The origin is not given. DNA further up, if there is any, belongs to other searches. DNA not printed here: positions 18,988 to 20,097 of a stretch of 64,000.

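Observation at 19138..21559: Accessory cassette (PhzF-like, GNAT, RelE/ParE toxin-antitoxin pair, orphan HTH) inserted between bioF and bioB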

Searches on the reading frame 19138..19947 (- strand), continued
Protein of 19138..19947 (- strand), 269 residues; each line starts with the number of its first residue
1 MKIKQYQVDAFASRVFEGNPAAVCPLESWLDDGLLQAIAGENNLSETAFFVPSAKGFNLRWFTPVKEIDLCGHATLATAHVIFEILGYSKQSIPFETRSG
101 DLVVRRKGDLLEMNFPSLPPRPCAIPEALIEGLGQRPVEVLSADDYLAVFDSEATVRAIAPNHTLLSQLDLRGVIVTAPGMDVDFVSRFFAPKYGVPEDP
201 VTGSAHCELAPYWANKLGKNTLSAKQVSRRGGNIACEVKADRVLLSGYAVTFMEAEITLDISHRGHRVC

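Call 40: search_protein_families(library=ncbifam, proteins=[L097:9256-9900:+], max_evalue=0.001)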
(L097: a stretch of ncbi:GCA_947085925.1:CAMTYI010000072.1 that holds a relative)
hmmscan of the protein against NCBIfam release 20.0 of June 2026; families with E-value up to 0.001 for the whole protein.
L097:9256-9900:+ (214 aa): 4 families
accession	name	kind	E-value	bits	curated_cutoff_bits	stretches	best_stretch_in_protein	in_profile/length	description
TIGR02521.1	type_IV_pilW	equivalog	3.6e-10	39.8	154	1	56-185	24-154/234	type IV pilus biogenesis/stability protein PilW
TIGR02917.1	PEP_TPR_lipo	equivalog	1.3e-06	26.6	312.2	1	69-192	301-423/899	XrtA/PEP-CTERM system TPR-repeat protein PrsT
NF040959.1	MamA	equivalog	2.6e-05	23.8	200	0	123-188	130-195/204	magnetosome protein MamA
NF047371.1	FlcA_CTERM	equivalog_domain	0.00099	17.7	300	0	65-111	475-521/646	periplasmic flagellar collar protein FlcA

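Call 42: find_related_loci(query=window:19138-19947:-, collection=metagenome_contigs, flank=5000)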
Query window:19138-19947:- (269 aa) in metagenome_contigs; peptide patterns used: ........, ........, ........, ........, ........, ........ (x = any residue, [..] = any of these).
540 stretches matched a pattern; 348 encode a relative of the query (tblastn E <= 1e-3); the best 80 are kept; 80 distinct loci.
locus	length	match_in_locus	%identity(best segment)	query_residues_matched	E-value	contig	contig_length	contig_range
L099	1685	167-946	84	1-260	1e-165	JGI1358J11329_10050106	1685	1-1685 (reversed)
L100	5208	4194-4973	84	1-260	2e-154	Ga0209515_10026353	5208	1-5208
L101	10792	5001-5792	81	1-264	9e-150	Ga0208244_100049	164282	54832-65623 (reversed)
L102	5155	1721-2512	81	1-264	5e-151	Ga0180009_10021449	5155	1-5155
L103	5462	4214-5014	82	1-267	3e-150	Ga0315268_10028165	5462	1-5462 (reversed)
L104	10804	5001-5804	79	1-267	3e-146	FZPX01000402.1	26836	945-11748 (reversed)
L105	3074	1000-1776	81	1-259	4e-152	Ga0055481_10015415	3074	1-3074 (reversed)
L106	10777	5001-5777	81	1-259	1e-145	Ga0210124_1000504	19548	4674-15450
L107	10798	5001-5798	79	1-266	5e-145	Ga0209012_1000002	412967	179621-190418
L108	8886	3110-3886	80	1-259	9e-145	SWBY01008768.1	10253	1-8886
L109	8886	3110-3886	80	1-259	9e-145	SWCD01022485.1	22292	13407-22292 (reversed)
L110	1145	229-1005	80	1-259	7e-158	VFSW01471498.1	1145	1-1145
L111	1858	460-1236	80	1-259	3e-154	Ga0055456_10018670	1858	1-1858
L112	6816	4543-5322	80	1-260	3e-143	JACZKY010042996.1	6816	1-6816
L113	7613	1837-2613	79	1-259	1e-142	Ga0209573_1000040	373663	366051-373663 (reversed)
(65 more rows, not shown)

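Call 68: search_solved_structures(query=window:19138-19947:-, max_evalue=1e-10)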
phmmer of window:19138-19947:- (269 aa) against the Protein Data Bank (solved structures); distinct sequences matched with E-value up to 1e-10: 11.
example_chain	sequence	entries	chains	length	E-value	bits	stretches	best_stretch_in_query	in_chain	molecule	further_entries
1s7j_A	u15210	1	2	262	5.4e-71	242.5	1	4-259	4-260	phenazine biosynthesis protein PhzF family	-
4dun_A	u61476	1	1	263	2.3e-68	233.9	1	4-261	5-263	Putative phenazine biosynthesis PhzC/PhzF protein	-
1sdj_A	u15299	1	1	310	3.2e-17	66.2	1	1-212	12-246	Hypothetical protein yddE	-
1qy9_A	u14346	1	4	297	3.2e-17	66.2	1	1-212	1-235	Uncharacterized isomerase YddE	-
1qya_A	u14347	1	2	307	5.6e-17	65.4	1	2-212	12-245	HYPOTHETICAL PROTEIN yddE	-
1t6k_A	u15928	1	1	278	4.8e-15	59.1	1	8-214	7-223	Phenazine biosynthesis protein phzF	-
1u1v_A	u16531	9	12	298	5.6e-15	58.8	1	8-214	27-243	Phenazine biosynthesis protein phzF | Trans-2,3-dihydro-3-hydroxyanthranilate isomerase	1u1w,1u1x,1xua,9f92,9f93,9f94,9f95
5iwe_A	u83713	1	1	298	1.5e-14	57.5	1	8-214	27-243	Trans-2,3-dihydro-3-hydroxyanthranilate isomerase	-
1ym5_A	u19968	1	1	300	3.9e-14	56.1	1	6-260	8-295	Hypothetical 32.6 kDa protein in DAP2-SLT2 intergenic region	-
1xub_A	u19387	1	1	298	1.4e-13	54.3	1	8-214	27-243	Phenazine biosynthesis protein phzF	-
3edn_A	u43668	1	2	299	3.1e-13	53.1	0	4-104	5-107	Phenazine biosynthesis protein, PhzF family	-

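Call 69: search_protein_families(library=pfam, proteins=[L097:9256-9900:+], max_evalue=5)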
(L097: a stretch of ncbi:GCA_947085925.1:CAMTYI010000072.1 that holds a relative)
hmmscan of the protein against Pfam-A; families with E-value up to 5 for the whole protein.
L097:9256-9900:+ (214 aa): 9 families
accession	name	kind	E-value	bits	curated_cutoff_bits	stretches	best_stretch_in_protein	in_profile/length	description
PF13414.12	TPR_11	-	9.7e-07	28.8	26.8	1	144-180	6-42/42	TPR repeat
PF07719.23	TPR_2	-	4.7e-06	26.8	27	1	136-164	5-33/34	Tetratricopeptide repeat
PF13428.12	TPR_14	-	6.2e-05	23.7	23.5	2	133-169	2-38/44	Tetratricopeptide repeat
PF14559.12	TPR_19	-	0.00013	22.7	25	1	74-104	2-32/68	Tetratricopeptide repeat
PF13181.12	TPR_8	-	0.00015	22.1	25.7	1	136-163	5-32/34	Tetratricopeptide repeat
PF25064.1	ARM_TT21_5th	-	0.0037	18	27.8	1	72-170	10-110/117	TT21 fifth ARM repeats domain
PF23914.1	TPR_CcmH_CycH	-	0.0042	17.4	42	1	71-107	58-94/158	Cytochrome c-type biogenesis protein H TPR domain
PF13424.12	TPR_12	-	0.015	15.9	30.1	1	136-191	7-70/77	Tetratricopeptide repeat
PF13432.12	TPR_16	-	0.035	15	32.7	0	139-196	4-61/65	Tetratricopeptide repeat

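Call 76: search_protein_families(library=padloc, proteins=[window:19138-19947:-], max_evalue=0.01)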
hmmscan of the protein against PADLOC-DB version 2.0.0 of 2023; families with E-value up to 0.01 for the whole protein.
window:19138-19947:- (269 aa): 0 families
